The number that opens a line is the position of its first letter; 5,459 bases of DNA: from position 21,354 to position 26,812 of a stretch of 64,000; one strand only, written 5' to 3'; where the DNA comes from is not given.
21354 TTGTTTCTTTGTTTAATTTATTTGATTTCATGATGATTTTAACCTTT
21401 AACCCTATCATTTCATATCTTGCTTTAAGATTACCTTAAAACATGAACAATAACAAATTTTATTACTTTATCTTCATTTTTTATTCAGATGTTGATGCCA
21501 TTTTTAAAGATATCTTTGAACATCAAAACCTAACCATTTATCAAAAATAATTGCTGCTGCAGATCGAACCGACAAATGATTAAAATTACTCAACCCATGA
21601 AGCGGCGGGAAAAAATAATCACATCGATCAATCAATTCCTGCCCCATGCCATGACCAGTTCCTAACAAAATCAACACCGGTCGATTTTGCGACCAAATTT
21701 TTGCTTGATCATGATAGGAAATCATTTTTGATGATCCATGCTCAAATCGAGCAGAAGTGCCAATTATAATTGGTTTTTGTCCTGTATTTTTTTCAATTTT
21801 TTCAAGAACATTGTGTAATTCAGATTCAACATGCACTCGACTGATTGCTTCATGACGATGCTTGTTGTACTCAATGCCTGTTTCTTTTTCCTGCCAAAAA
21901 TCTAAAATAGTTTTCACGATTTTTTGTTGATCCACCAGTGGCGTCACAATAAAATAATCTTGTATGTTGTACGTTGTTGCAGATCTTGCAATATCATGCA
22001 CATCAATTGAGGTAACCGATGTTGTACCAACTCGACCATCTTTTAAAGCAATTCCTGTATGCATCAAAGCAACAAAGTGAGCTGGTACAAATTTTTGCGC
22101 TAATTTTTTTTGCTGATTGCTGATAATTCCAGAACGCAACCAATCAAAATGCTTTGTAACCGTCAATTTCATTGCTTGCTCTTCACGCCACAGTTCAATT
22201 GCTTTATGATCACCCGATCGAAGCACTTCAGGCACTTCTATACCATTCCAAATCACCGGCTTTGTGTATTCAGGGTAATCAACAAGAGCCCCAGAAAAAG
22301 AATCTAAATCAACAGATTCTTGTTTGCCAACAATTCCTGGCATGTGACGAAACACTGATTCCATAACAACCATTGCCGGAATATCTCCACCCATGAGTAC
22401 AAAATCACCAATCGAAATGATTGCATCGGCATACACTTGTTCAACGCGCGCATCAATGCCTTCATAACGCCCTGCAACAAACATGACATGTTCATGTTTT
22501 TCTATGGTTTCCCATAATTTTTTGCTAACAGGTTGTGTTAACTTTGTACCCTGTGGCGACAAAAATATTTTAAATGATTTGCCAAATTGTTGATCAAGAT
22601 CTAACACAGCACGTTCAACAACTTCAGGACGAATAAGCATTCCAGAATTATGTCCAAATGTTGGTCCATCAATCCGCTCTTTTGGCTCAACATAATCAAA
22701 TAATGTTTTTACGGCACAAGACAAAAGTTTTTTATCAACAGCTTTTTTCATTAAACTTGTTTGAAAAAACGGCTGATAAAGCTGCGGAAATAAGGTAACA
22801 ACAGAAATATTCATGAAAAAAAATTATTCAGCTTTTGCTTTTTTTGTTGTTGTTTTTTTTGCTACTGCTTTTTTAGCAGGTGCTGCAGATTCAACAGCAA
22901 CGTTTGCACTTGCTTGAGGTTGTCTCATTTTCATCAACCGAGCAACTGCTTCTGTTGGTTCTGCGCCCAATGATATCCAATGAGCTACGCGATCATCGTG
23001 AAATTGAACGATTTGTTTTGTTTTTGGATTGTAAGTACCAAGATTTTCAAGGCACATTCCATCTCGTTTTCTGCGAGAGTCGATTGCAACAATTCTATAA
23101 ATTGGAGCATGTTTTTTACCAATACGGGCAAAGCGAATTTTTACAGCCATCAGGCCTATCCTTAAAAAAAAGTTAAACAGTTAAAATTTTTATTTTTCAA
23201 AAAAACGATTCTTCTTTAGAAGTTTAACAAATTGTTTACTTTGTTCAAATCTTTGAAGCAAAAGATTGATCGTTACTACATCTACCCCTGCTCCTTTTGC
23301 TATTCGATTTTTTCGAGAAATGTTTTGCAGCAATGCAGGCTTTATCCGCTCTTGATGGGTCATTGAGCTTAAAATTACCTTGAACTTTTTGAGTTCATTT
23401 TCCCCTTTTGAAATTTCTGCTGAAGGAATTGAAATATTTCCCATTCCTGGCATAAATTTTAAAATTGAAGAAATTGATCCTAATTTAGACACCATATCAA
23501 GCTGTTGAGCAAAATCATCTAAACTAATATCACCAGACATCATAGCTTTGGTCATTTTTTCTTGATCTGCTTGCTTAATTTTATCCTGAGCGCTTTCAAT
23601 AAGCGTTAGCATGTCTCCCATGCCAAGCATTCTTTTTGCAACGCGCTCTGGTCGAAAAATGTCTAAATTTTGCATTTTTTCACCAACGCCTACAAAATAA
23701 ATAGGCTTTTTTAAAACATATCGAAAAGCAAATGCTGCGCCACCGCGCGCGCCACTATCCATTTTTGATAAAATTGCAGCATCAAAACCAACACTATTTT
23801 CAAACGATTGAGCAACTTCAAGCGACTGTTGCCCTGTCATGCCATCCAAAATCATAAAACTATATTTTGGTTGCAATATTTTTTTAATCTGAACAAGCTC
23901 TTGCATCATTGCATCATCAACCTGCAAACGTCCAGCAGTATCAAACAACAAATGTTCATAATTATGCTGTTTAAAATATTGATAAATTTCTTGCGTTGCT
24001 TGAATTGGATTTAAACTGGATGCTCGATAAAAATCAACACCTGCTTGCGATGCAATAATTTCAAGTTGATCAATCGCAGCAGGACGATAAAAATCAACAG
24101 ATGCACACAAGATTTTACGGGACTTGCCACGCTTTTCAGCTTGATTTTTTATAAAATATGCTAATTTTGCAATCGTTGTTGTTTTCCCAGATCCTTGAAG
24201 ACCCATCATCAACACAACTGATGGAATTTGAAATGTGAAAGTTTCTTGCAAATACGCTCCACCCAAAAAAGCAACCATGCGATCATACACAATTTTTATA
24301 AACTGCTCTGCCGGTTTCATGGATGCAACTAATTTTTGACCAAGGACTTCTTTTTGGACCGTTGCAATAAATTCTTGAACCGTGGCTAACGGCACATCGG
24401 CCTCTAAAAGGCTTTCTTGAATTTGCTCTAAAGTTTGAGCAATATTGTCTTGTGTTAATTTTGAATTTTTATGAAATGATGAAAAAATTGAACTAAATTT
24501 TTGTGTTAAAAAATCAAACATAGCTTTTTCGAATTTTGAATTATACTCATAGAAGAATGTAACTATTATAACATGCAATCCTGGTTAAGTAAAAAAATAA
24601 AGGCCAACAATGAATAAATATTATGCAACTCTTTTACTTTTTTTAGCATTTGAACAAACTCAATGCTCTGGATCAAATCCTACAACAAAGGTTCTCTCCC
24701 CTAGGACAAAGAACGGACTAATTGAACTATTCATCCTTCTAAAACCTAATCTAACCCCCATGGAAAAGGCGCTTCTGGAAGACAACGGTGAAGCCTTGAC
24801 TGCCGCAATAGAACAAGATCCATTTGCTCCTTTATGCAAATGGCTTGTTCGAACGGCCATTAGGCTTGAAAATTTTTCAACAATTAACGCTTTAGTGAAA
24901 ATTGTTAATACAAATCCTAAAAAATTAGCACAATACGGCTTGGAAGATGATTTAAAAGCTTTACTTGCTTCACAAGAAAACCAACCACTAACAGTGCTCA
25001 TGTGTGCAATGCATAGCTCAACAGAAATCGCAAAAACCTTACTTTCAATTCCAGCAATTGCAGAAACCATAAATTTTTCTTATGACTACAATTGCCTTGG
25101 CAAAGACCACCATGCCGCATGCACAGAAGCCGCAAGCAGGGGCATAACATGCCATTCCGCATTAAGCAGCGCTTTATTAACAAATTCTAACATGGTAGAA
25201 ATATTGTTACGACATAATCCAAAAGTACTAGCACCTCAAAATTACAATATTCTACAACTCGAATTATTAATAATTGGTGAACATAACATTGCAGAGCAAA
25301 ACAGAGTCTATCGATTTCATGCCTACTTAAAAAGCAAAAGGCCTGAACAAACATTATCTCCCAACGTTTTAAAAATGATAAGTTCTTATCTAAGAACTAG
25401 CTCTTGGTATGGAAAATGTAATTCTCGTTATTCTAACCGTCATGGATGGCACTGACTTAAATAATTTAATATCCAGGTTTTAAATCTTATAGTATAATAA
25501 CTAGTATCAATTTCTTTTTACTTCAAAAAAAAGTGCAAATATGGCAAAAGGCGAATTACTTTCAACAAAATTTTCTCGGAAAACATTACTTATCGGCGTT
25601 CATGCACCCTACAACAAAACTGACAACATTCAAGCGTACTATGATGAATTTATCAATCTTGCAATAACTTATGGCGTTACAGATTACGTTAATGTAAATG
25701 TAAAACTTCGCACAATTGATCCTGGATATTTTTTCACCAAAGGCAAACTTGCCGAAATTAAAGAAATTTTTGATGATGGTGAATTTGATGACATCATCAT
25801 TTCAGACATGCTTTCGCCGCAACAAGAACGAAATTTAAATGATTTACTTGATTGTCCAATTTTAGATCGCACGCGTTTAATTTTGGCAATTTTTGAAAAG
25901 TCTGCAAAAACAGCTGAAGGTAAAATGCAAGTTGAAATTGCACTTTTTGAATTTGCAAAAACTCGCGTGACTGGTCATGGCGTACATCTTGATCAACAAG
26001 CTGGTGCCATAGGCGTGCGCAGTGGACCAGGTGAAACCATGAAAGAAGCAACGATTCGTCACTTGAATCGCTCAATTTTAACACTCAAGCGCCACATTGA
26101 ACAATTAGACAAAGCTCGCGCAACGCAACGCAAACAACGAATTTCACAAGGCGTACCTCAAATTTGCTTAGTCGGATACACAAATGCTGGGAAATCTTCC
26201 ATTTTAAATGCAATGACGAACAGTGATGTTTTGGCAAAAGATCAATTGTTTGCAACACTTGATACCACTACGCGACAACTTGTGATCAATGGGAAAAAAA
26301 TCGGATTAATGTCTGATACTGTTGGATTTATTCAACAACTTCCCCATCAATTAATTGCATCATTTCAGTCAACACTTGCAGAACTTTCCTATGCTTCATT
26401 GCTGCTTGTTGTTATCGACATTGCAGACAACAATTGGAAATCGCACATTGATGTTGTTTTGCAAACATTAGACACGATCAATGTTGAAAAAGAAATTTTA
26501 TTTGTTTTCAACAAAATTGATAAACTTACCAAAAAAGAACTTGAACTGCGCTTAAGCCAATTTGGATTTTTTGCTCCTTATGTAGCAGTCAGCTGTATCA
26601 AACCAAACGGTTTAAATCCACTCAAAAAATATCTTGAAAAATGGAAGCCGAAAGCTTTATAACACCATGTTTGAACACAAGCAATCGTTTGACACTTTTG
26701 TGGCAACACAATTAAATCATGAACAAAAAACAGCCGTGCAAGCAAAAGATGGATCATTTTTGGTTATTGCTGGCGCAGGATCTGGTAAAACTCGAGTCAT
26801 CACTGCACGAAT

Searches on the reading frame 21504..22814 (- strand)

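Call 83: search_protein_families(library=pfam, proteins=[window:21504-22814:-], max_evalue=0.00001)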
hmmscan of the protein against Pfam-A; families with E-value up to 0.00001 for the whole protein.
window:21504-22814:- (436 aa): 3 families
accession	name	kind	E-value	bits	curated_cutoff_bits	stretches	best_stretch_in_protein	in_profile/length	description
PF09936.14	Methyltrn_RNA_4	-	8.6e-61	205.4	22.6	1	247-428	3-181/182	SAM-dependent RNA methyltransferase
PF01746.26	tRNA_m1G_MT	-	4e-42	144.6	27.3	1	22-220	1-192/195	tRNA (Guanine-1)-methyltransferase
PF14419.11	SPOUT_MTase_2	-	9.4e-06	25.6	28.4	0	75-145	86-158/173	AF2226-like SPOUT RNA Methylase fused to THUMP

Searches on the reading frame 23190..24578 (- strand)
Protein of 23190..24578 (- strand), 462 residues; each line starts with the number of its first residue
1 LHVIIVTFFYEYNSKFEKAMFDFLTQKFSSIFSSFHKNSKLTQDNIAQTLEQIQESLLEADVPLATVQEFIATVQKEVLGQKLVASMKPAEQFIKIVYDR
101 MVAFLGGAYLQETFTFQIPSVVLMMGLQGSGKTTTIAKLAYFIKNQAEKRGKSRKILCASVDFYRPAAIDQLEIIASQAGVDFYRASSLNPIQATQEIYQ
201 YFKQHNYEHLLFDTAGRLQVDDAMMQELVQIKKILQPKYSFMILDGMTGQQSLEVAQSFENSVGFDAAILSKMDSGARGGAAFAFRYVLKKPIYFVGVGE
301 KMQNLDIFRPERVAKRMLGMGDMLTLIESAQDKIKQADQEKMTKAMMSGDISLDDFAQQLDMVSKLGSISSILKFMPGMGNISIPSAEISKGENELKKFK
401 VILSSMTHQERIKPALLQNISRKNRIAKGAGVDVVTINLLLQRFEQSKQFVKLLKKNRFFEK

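Call 83: search_protein_families(library=pfam, proteins=[window:23190-24578:-], max_evalue=0.00001)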
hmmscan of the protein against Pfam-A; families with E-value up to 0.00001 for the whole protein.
window:23190-24578:- (462 aa): 3 families
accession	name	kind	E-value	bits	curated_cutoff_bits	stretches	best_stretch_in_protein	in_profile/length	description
PF00448.28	SRP54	-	2.9e-63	213.5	22.7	1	119-319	1-196/196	SRP54-type protein, GTPase domain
PF02978.25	SRP_SPB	-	5.7e-25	88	27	1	351-450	2-90/91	Signal peptide binding domain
PF02881.24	SRP54_N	-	7.7e-17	61.7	22.4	1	24-100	1-74/75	SRP54-type protein, helical bundle domain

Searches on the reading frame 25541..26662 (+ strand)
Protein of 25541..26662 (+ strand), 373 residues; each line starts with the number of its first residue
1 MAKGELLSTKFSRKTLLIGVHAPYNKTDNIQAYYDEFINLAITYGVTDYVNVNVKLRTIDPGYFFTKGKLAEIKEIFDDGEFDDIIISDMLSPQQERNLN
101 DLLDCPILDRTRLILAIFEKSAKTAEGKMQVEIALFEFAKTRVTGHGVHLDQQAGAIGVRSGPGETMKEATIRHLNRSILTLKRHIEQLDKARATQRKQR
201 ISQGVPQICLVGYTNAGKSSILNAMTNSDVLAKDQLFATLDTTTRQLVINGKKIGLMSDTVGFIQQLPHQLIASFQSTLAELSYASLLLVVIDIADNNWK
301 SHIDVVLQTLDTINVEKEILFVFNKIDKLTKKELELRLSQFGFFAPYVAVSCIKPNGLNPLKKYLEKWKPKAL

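Call 83: search_protein_families(library=pfam, proteins=[window:25541-26662:+], max_evalue=0.00001)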
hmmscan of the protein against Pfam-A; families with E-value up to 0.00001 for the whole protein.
window:25541-26662:+ (373 aa): 4 families
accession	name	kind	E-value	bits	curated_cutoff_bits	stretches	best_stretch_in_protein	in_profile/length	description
PF13167.11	GTP-bdg_N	-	9.5e-21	74.6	25.4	1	33-118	3-88/89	GTP-binding GTPase N-terminal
PF16360.10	GTP-bdg_M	-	1.1e-18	68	29.5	1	122-200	2-79/79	GTP-binding GTPase Middle Region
PF01926.29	MMR_HSR1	-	1.5e-18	67.4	21.9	1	207-325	1-113/113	50S ribosome-binding GTPase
PF03193.22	RsgA_GTPase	-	2.3e-06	28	30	0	206-263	107-168/174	RsgA GTPase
